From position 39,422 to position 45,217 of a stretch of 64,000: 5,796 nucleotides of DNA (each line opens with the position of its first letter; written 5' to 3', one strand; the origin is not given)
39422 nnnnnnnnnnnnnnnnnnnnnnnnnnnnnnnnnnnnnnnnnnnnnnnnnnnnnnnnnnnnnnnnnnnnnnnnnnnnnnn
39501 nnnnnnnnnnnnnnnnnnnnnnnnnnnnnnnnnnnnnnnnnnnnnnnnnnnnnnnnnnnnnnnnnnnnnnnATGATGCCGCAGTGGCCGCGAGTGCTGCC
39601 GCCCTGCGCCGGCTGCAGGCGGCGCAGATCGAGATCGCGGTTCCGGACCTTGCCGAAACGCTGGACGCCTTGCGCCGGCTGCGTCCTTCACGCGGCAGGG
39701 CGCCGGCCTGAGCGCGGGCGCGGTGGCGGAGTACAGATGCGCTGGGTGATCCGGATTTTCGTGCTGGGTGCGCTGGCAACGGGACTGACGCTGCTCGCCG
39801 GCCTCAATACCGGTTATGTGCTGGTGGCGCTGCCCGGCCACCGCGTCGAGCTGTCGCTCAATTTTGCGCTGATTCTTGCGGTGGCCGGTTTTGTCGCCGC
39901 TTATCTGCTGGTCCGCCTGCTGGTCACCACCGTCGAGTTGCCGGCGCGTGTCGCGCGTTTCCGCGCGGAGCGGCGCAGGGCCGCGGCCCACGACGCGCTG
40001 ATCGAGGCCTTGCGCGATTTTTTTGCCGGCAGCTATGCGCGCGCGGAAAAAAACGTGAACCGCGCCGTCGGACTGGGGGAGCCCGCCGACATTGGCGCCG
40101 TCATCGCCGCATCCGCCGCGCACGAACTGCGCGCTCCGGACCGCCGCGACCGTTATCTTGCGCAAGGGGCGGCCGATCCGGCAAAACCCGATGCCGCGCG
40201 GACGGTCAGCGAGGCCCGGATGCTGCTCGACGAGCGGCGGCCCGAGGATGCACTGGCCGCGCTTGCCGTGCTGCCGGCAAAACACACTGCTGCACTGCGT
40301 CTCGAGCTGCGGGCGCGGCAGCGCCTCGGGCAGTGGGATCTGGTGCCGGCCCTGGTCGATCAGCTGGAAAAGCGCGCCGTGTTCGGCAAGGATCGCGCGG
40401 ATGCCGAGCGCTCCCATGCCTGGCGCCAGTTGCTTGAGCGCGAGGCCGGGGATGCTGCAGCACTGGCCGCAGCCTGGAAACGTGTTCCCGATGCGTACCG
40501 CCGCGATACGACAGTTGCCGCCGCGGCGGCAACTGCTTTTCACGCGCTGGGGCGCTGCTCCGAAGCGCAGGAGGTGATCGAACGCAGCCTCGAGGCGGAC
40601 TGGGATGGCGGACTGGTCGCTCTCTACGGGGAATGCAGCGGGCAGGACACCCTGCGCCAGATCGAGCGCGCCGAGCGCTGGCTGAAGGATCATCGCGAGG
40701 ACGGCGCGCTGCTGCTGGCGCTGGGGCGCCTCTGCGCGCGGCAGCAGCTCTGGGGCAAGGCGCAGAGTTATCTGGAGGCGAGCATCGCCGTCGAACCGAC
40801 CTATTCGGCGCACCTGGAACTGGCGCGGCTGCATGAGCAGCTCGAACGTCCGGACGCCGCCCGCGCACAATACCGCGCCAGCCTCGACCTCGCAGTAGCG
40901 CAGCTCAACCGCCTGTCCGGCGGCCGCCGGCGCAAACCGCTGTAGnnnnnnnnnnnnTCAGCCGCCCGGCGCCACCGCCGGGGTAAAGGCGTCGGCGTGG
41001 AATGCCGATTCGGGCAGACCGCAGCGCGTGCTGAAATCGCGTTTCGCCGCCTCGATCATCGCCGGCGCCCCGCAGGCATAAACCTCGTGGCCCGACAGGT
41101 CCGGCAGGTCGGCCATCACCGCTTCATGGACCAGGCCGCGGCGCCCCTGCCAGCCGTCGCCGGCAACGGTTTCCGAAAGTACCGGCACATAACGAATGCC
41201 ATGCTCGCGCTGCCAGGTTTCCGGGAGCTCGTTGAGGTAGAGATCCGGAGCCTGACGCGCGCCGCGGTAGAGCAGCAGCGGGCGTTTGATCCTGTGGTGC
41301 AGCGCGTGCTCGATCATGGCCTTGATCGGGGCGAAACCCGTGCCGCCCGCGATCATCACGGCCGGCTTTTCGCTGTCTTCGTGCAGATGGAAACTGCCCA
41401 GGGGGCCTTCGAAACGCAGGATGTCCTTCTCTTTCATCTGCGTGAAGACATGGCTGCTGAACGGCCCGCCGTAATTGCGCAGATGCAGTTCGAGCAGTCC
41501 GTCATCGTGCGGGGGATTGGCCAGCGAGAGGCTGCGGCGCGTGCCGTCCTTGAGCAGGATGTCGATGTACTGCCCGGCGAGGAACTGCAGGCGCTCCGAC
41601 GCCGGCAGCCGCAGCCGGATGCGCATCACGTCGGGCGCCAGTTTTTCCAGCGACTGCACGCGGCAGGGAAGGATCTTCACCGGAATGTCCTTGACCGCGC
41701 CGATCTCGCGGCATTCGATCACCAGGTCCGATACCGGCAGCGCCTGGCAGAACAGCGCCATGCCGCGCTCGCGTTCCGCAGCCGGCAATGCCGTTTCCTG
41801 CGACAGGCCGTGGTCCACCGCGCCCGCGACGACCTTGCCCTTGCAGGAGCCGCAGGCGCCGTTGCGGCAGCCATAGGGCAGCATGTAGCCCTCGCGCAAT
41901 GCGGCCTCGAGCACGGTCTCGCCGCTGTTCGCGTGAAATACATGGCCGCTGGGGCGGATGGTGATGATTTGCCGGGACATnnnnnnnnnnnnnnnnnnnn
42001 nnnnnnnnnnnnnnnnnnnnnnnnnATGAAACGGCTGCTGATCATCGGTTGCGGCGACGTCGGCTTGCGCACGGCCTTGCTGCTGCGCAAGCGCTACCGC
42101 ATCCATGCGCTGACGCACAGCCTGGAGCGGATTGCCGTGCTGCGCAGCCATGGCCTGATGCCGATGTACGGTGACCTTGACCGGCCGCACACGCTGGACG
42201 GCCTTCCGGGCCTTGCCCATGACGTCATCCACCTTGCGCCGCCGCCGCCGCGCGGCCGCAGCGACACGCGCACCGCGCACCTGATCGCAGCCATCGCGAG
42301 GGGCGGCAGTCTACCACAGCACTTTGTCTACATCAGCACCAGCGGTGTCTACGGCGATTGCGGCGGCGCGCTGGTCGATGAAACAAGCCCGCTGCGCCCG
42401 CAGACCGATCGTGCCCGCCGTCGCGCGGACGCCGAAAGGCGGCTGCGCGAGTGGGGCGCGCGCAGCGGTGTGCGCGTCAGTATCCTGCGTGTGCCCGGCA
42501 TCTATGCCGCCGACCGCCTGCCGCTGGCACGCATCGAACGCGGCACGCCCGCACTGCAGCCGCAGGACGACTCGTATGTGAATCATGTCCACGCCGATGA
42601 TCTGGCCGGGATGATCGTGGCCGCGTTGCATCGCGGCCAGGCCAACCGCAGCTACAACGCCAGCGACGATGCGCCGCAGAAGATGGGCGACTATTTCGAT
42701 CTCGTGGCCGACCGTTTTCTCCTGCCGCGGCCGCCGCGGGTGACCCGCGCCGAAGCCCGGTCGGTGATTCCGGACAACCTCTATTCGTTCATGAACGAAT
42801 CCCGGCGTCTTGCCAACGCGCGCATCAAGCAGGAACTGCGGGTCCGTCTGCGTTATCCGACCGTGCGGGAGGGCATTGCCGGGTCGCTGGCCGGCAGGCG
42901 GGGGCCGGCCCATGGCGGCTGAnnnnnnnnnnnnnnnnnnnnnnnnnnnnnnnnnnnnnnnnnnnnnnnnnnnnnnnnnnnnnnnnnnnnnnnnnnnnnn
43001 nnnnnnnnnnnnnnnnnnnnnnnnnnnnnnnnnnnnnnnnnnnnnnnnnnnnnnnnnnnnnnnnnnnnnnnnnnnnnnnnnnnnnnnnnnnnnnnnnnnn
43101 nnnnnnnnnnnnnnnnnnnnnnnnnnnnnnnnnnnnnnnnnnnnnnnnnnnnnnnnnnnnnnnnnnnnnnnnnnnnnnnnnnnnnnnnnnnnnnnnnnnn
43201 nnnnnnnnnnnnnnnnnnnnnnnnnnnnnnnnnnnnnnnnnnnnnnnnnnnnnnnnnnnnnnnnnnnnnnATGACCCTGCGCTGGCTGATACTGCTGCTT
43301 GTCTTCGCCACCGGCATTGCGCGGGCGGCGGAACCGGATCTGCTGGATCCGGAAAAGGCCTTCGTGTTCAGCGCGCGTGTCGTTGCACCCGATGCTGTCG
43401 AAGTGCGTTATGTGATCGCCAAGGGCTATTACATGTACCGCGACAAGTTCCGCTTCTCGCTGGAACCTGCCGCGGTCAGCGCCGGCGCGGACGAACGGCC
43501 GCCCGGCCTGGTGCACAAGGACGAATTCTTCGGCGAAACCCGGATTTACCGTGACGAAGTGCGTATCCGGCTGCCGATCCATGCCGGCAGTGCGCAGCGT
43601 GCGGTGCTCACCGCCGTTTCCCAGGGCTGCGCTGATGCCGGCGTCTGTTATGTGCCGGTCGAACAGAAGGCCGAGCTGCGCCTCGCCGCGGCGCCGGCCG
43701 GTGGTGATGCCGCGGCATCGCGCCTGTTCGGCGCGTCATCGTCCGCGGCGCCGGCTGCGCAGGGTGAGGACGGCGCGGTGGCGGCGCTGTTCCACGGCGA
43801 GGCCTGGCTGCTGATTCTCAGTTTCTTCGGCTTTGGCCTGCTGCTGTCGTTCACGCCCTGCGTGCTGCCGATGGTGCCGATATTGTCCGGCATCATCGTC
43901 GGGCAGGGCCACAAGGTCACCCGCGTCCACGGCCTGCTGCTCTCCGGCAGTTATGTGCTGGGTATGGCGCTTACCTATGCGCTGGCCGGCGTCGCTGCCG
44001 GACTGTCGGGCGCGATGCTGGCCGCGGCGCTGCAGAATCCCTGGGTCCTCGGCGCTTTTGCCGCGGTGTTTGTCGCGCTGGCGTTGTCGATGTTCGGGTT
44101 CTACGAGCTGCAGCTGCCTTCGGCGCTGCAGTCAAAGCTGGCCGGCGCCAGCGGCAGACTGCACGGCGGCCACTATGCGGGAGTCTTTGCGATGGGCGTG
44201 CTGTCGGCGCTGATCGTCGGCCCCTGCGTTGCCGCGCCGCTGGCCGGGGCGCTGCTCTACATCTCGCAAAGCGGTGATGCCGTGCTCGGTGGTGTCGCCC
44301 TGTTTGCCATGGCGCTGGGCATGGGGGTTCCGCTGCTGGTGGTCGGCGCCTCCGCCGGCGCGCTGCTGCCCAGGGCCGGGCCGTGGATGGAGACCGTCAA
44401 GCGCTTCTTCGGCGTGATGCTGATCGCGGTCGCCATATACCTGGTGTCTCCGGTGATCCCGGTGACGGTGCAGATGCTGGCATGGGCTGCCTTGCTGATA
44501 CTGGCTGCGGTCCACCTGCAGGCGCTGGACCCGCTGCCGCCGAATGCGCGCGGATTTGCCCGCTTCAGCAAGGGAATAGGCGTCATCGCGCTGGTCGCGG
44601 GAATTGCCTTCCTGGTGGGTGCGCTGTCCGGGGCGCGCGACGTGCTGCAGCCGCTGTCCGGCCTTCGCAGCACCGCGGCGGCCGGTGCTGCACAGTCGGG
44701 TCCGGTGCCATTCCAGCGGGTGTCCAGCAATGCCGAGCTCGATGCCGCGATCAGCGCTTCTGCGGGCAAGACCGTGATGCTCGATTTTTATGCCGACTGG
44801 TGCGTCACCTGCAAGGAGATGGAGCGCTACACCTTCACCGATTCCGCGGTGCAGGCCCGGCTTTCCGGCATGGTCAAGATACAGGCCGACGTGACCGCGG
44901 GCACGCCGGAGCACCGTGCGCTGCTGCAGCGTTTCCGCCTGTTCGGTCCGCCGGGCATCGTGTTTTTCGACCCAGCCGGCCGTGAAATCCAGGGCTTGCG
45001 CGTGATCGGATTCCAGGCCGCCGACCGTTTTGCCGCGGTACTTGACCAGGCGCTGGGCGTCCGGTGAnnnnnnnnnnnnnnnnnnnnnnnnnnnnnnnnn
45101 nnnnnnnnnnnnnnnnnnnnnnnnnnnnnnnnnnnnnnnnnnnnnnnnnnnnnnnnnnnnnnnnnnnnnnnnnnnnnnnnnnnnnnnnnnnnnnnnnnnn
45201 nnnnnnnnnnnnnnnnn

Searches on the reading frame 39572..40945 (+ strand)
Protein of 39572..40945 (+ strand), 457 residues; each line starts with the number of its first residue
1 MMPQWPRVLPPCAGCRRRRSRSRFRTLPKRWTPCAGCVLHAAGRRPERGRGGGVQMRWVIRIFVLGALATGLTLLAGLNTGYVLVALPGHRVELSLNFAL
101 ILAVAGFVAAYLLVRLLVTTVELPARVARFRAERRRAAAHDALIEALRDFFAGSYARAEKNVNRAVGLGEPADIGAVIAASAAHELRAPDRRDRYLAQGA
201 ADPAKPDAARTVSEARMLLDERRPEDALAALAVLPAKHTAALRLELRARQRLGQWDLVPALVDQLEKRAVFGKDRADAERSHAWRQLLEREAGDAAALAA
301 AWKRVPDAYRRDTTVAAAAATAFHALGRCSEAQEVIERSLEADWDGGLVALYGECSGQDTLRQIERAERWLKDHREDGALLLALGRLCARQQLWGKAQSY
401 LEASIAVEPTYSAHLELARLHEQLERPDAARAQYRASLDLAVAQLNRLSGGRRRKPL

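Call 8: search_protein_families(library=pfam, proteins=[window:39572-40945:+])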
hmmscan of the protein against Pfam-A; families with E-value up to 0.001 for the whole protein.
window:39572-40945:+ (457 aa): 3 families
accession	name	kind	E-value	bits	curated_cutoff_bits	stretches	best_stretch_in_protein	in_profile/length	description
PF07219.19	HemY_N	-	3.2e-25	88.7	31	1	81-185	1-105/107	HemY protein N-terminus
PF13432.12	TPR_16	-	0.00022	22.1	32.7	1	382-440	1-60/65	Tetratricopeptide repeat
PF13181.12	TPR_8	-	0.00046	20.6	25.7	0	412-440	2-30/34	Tetratricopeptide repeat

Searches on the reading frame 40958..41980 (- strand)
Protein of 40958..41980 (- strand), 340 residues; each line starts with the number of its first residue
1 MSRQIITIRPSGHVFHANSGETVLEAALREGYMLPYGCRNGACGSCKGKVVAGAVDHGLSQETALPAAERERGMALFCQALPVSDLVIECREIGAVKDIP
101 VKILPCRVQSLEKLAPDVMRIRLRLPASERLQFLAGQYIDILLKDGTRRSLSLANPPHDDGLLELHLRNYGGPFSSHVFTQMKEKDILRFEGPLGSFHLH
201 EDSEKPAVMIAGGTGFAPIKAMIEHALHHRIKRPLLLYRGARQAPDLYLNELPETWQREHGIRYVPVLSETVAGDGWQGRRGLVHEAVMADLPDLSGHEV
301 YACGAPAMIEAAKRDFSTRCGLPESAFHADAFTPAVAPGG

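Call 8: search_protein_families(library=pfam, proteins=[window:40958-41980:-])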
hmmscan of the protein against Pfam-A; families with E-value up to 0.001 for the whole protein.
window:40958-41980:- (340 aa): 3 families
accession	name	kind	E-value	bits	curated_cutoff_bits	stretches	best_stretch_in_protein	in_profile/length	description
PF00175.26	NAD_binding_1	-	4e-22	79.4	22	1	209-313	1-108/109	Oxidoreductase NAD-binding domain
PF00111.32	Fer2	-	3.5e-17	62.6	21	1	6-82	1-76/77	2Fe-2S iron-sulfur cluster binding domain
PF00970.30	FAD_binding_6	-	3.6e-14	53.4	21.1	1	106-198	2-98/99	Oxidoreductase FAD-binding domain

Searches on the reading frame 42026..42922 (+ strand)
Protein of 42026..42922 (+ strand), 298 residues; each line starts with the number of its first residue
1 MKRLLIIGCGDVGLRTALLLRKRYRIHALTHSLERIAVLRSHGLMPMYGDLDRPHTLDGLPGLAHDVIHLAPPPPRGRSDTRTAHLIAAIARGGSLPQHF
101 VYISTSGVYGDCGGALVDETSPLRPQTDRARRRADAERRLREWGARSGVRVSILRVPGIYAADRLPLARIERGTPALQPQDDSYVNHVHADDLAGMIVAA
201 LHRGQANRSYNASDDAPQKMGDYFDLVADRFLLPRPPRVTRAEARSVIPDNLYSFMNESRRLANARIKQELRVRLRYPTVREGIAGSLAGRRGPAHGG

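Call 8: search_protein_families(library=pfam, proteins=[window:42026-42922:+])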
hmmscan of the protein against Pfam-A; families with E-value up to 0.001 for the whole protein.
window:42026-42922:+ (298 aa): 2 families
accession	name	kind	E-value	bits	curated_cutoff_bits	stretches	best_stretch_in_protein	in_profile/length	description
PF01370.27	Epimerase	-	1.4e-09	38.2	20.9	1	18-212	17-239/240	NAD dependent epimerase/dehydratase family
PF02254.24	TrkA_N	-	0.00024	21.8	23.8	1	5-58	2-56/116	TrkA-N domain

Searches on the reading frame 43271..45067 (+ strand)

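Call 8: search_protein_families(library=pfam, proteins=[window:43271-45067:+])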
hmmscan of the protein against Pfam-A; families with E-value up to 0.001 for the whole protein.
window:43271-45067:+ (598 aa): 6 families
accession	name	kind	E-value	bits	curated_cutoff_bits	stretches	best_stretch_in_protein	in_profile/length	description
PF02683.22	DsbD_TM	-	8.1e-99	329.8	27.1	1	179-396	2-219/219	Cytochrome C biogenesis protein transmembrane domain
PF11412.14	DsbD_N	-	1.2e-26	93.5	25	1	22-135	2-116/119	Thiol:disulfide interchange protein DsbD, N-terminal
PF13899.12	Thioredoxin_7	-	9.3e-12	45.4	27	1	493-568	11-83/83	Thioredoxin-like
PF13098.12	Thioredoxin_2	-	1.4e-11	45.1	27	1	497-591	3-104/104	Thioredoxin-like domain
PF13386.12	DsbD_2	-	1.9e-08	34.9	24.9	1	185-390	2-199/199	Cytochrome C biogenesis protein transmembrane region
PF00085.26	Thioredoxin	-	2.9e-05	24.4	23.5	1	486-520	6-39/103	Thioredoxin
